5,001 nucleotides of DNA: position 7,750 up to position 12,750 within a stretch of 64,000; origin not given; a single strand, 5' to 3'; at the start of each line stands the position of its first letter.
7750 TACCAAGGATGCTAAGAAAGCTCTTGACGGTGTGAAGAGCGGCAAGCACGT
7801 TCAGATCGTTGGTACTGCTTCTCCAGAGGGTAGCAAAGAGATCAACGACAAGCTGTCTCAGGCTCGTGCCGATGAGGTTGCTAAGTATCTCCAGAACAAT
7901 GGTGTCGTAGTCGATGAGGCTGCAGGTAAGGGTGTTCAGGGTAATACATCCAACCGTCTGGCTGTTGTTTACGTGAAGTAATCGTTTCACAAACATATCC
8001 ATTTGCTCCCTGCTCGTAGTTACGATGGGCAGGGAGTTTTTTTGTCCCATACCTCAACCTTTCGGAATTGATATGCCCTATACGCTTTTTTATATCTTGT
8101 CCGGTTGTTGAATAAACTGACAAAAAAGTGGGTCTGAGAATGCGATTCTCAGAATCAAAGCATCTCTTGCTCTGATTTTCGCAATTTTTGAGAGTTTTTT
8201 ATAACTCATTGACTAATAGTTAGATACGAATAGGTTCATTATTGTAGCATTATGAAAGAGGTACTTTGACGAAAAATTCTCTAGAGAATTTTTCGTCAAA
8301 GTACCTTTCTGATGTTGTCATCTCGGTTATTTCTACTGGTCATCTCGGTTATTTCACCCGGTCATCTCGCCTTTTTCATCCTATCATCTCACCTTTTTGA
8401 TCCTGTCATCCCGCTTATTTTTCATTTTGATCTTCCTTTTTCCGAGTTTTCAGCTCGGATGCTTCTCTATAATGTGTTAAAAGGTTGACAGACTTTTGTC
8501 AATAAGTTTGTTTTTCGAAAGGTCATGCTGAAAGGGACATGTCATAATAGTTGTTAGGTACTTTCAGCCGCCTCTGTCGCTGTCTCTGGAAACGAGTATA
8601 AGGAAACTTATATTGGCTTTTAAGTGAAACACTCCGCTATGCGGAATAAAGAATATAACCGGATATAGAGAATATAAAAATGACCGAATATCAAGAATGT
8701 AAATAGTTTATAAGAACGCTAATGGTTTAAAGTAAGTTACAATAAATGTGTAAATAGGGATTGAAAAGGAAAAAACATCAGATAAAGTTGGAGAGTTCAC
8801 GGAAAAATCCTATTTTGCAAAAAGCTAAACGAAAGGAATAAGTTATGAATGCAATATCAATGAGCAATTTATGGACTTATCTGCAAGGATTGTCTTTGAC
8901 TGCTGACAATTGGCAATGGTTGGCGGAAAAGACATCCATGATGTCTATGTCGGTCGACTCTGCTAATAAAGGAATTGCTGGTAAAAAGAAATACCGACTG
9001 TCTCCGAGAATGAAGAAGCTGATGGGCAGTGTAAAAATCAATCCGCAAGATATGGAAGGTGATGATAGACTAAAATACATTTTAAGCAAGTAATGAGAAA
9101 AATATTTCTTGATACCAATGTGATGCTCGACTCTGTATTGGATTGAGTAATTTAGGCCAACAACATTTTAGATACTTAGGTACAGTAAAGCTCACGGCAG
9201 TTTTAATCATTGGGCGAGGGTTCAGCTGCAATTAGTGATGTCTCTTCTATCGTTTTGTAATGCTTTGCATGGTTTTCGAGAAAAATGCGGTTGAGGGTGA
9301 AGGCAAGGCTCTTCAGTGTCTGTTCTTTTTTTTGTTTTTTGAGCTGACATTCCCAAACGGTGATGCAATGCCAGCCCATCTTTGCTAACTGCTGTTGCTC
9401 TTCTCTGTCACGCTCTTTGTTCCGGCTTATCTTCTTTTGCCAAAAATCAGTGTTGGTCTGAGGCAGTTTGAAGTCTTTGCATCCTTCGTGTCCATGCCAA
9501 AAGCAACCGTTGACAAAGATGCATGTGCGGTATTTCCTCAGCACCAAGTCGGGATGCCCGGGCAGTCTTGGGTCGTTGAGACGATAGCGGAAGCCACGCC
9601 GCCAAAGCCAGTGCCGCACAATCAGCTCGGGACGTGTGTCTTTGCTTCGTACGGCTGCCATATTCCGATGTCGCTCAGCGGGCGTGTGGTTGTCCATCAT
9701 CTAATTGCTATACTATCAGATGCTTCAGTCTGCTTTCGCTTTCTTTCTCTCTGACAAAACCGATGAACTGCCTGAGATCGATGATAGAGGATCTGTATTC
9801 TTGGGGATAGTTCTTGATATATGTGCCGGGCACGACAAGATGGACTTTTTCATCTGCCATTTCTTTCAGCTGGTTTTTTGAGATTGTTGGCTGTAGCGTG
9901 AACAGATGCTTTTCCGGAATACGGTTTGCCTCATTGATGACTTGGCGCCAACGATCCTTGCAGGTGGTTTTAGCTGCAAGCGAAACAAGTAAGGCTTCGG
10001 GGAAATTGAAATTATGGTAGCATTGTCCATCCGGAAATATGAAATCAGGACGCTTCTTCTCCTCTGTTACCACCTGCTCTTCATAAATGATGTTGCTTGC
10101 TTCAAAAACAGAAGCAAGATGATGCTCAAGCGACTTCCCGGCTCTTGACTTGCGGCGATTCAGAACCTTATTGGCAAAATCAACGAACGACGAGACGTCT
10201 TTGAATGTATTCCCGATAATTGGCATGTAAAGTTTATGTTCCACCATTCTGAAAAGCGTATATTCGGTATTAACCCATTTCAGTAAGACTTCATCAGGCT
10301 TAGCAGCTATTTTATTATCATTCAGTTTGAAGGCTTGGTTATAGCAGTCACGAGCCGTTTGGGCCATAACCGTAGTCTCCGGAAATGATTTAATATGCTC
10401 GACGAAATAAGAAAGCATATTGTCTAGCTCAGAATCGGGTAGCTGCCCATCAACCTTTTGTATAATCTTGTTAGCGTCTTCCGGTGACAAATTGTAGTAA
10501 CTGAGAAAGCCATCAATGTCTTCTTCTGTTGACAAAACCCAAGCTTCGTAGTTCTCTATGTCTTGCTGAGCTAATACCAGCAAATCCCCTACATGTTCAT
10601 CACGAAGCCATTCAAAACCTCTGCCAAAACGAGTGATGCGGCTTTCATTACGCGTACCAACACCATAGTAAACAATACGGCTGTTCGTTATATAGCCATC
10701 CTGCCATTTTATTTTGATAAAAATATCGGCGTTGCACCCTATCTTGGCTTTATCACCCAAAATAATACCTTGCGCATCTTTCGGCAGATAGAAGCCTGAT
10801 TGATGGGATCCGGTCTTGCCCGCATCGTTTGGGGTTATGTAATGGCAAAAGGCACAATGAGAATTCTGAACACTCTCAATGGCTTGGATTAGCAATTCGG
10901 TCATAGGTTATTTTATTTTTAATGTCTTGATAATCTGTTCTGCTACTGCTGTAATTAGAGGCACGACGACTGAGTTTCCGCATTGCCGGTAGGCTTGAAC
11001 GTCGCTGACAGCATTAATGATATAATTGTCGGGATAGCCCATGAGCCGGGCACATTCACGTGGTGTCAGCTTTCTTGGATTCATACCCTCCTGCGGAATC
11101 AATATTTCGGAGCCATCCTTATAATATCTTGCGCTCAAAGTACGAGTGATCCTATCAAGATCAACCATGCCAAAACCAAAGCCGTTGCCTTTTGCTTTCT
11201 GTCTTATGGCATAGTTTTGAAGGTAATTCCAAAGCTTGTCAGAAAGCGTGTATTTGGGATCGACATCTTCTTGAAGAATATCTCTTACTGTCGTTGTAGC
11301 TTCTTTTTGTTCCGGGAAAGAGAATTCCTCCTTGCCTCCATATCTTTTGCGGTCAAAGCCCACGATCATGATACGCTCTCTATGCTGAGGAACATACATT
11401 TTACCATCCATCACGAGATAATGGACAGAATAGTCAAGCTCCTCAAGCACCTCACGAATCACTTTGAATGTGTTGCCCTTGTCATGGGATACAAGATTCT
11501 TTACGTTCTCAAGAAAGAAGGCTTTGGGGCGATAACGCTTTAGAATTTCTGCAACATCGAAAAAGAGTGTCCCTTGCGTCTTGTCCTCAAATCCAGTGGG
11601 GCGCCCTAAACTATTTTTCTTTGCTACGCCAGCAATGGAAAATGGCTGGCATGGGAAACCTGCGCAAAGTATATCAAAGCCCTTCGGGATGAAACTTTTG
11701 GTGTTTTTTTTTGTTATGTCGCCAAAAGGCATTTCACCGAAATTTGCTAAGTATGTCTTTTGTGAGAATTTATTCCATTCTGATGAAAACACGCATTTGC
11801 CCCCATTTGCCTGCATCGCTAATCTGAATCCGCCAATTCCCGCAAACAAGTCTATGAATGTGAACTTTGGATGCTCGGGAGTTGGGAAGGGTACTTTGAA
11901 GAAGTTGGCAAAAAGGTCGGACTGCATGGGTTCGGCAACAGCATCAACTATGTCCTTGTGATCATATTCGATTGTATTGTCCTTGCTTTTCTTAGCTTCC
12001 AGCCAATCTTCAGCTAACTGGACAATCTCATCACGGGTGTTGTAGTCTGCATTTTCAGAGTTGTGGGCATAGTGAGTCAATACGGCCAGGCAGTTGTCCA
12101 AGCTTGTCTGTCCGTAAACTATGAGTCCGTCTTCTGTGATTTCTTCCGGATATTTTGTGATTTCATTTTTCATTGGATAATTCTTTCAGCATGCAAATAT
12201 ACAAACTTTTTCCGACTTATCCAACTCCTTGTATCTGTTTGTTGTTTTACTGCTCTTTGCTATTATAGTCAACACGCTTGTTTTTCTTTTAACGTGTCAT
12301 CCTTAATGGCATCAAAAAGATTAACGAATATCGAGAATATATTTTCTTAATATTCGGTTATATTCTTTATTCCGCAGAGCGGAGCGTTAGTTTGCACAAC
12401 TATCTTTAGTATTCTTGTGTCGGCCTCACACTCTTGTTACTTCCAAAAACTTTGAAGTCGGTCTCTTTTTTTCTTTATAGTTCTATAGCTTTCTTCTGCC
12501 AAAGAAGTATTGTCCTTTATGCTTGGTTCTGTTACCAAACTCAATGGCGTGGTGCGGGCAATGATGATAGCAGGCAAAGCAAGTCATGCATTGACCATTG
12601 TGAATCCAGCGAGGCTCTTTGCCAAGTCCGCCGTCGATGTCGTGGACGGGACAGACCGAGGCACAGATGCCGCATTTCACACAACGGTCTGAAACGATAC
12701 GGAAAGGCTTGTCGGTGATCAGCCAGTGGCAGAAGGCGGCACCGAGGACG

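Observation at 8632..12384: Complete EcoRII-like restriction enzyme, Dcm-like methyltransferase and Vsr module as a discrete island bounded by ~40 bp inverted repeats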

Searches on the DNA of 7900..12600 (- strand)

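Call 23: search_rna_families(source=window, start=7900, end=12600, threshold=evalue, max_evalue=1)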
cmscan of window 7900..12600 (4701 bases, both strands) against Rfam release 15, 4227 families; matches with E-value up to 1: 2.
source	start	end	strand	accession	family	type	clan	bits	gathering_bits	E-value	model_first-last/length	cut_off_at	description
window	8254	8311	+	RF03171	mir-1012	Gene; miRNA;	-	28.2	70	0.024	1-59/59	no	mir-1012 microRNA precursor family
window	8255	8308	-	RF03171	mir-1012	Gene; miRNA;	-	26.5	70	0.065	1-59/59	no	mir-1012 microRNA precursor family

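Call 83: search_dna_similar(query=window:9203-12228:-, collection=plasmids, mode=distant, max_rows=12)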
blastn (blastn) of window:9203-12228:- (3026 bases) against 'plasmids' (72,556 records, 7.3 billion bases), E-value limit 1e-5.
Records with a match: 26; places in all: 27; records where one place covers at least 80% of the query: 0.
Best place of each record, by identity: 60-80% 26.
By first word of the organism name: Arthrobacter 2; Acinetobacter 2; Runella 1; Spirosoma 1; Lacticaseibacillus 1; Levilactobacillus 1; Marinibacterium 1; Thauera 1; Celeribacter 1; Marinobacter 1; and 14 more.
By predicted mobility (MOB-suite, as given by PLSDB): non-mobilizable 10; conjugative 8; mobilizable 8.
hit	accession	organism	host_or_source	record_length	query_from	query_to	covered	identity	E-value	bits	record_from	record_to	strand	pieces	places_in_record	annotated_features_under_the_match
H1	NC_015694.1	Runella slithyformis DSM 19594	fresh water lake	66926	336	1208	29%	65.4%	4e-43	186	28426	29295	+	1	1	dcm: DNA (cytosine-5-)-methyltransferase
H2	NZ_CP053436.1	Spirosoma taeanense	whole organism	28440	553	1286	24%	65.0%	2e-34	156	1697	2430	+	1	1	dcm: DNA (cytosine-5-)-methyltransferase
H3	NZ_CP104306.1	Lacticaseibacillus paracasei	Homo sapiens,mixed culture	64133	554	1269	24%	65.2%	1e-30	144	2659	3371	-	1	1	dcm: DNA (cytosine-5-)-methyltransferase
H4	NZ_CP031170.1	Levilactobacillus brevis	Beer Keg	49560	554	1182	21%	65.2%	4e-24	122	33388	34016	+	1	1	dcm: DNA (cytosine-5-)-methyltransferase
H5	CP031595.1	Marinibacterium anthonyi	Isolate culture,marine surface water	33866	569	1194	14%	70.4%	2e-16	191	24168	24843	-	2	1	dcm: DNA-cytosine methyltransferase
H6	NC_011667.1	Thauera aminoaromatica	-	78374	973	1205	8%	67.1%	3e-6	64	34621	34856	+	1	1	dcm: DNA (cytosine-5-)-methyltransferase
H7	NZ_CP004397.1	Celeribacter indicus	-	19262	973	1191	7%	70.7%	2e-14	91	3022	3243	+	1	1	dcm: DNA (cytosine-5-)-methyltransferase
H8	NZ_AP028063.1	Marinobacter shengliensis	-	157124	569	790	7%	68.3%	3e-7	67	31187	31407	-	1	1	dcm: DNA (cytosine-5-)-methyltransferase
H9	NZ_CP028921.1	Gemmobacter aquarius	Whole organism,fresh water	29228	973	1195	7%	67.7%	3e-7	67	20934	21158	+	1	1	none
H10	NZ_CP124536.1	Fuscovulum ytuae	pure culture,sediment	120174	974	1193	7%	67.3%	2e-8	71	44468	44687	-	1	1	dcm: DNA (cytosine-5-)-methyltransferase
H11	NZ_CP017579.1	Sphingomonas melonis TY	-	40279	977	1193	7%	67.4%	3e-7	67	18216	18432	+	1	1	dcm: DNA (cytosine-5-)-methyltransferase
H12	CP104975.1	Devosia sp. A8/3-2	Oxytropis tragacanthoides,cell ...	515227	565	771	7%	68.8%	6e-9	73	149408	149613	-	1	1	none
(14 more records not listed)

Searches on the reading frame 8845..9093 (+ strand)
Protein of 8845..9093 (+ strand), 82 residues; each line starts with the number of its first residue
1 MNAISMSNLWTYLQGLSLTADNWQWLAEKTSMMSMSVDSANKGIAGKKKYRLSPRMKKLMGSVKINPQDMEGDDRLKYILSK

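Call 5: search_protein_families(library=pfam, proteins=[window:8845-9093:+], max_evalue=0.01)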
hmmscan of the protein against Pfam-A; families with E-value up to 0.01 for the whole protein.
window:8845-9093:+ (82 aa): 0 families

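Call 55: search_protein_families(library=pfam, proteins=[L042:10156-11028:+], max_evalue=0.001)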
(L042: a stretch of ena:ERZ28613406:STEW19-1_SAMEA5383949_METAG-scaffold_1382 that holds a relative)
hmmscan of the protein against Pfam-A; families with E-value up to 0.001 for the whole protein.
L042:10156-11028:+ (290 aa): 1 family
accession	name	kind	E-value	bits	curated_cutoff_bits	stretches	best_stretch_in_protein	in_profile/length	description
PF12784.13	PDDEXK_2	-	1.6e-22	80.8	27.4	1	10-126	3-122/229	PD-(D/E)XK nuclease family transposase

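Call 61: search_protein_families(library=ncbifam, proteins=[window:8845-9093:+], max_evalue=0.01)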
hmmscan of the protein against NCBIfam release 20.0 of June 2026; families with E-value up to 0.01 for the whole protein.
window:8845-9093:+ (82 aa): 0 families

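Call 62: search_protein_families(library=padloc, proteins=[window:8845-9093:+], max_evalue=0.01)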
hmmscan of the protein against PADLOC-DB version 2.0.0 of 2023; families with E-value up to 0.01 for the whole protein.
window:8845-9093:+ (82 aa): 0 families

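Call 77: find_homologous_proteins(query=window:8845-9093:+, max_evalue=0.001)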
Query window:8845-9093:+ (82 aa): 50 proteins with E <= 0.001 among 50 candidates.
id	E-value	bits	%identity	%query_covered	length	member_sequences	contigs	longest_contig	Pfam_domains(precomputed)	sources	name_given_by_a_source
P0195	2.6e-46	172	100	100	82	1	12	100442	-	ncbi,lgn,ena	-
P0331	7.4e-46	171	99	100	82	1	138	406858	-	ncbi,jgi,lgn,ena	jgi:hypothetical protein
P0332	1.1e-45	170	98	100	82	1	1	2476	-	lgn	-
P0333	1.6e-45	170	98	100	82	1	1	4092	-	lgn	-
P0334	1.8e-45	169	99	100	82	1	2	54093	-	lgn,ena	-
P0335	2.2e-45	169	98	100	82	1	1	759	-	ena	-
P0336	2.2e-45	169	98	100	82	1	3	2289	-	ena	-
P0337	2.4e-45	169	98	100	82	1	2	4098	-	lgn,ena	-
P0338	2.6e-45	169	98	100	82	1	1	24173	-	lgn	-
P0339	2.9e-45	169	98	100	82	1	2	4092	-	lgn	-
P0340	3.6e-45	168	98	100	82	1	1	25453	-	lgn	-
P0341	6.5e-45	168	98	100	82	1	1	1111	-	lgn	-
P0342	9.1e-45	167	98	100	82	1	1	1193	-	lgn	-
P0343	9.7e-45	167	98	100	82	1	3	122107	-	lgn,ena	-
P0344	3.3e-44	165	95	100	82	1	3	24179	-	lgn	-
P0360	8.2e-35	136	80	100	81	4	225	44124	-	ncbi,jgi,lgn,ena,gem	jgi:hypothetical protein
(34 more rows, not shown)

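Call 78: find_encoding_contigs(protein=P0360, flank=6000, max_places=8)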
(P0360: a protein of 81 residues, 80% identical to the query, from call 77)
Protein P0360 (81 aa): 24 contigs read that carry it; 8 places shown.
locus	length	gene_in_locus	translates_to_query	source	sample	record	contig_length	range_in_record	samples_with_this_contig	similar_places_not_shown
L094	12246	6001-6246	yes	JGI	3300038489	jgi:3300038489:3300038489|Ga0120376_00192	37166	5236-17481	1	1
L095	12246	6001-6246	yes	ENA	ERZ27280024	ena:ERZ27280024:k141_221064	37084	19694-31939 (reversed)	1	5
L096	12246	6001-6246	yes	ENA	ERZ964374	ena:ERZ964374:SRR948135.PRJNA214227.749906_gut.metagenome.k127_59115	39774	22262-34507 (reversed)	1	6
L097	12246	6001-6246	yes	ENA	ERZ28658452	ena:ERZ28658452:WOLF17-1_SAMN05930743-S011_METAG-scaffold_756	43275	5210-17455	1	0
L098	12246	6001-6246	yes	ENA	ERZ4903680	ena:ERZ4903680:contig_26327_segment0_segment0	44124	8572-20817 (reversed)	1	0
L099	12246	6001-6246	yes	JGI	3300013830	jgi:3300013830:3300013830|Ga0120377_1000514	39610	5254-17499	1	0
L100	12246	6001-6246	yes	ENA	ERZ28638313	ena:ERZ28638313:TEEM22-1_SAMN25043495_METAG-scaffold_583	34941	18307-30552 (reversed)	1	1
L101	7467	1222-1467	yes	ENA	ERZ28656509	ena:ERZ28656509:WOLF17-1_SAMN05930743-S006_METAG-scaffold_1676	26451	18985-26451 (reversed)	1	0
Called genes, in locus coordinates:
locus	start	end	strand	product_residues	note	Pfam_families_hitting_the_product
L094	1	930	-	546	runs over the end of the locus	PF14322:SusD-like_3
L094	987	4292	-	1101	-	PF13620:CarboxypepD_reg, PF13715:CarbopepD_reg_2, PF07715:Plug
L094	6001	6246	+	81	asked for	-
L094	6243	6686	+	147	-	PF01850:PIN, PF13470:PIN_3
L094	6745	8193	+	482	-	PF13229:Beta_helix (faint)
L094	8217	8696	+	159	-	PF08211:dCMP_cyt_deam_2, PF00383:dCMP_cyt_deam_1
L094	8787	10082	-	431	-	PF00501:AMP-binding, PF13193:AMP-binding_C (weak)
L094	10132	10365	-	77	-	PF00550:PP-binding (weak)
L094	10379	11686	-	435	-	PF00756:Esterase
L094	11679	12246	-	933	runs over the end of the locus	PF03176:MMPL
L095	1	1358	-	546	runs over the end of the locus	PF14322:SusD-like_3, PF00515:TPR_1 (faint)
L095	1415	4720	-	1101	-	PF13620:CarboxypepD_reg, PF13715:CarbopepD_reg_2, PF07715:Plug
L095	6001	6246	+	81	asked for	-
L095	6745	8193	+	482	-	PF13229:Beta_helix (faint)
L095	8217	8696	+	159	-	PF08211:dCMP_cyt_deam_2, PF00383:dCMP_cyt_deam_1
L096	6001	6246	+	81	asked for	-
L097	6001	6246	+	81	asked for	-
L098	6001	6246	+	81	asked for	-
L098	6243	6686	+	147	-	PF01850:PIN, PF13470:PIN_3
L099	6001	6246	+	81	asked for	-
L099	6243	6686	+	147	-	PF01850:PIN, PF13470:PIN_3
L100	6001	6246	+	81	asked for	-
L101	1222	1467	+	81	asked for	-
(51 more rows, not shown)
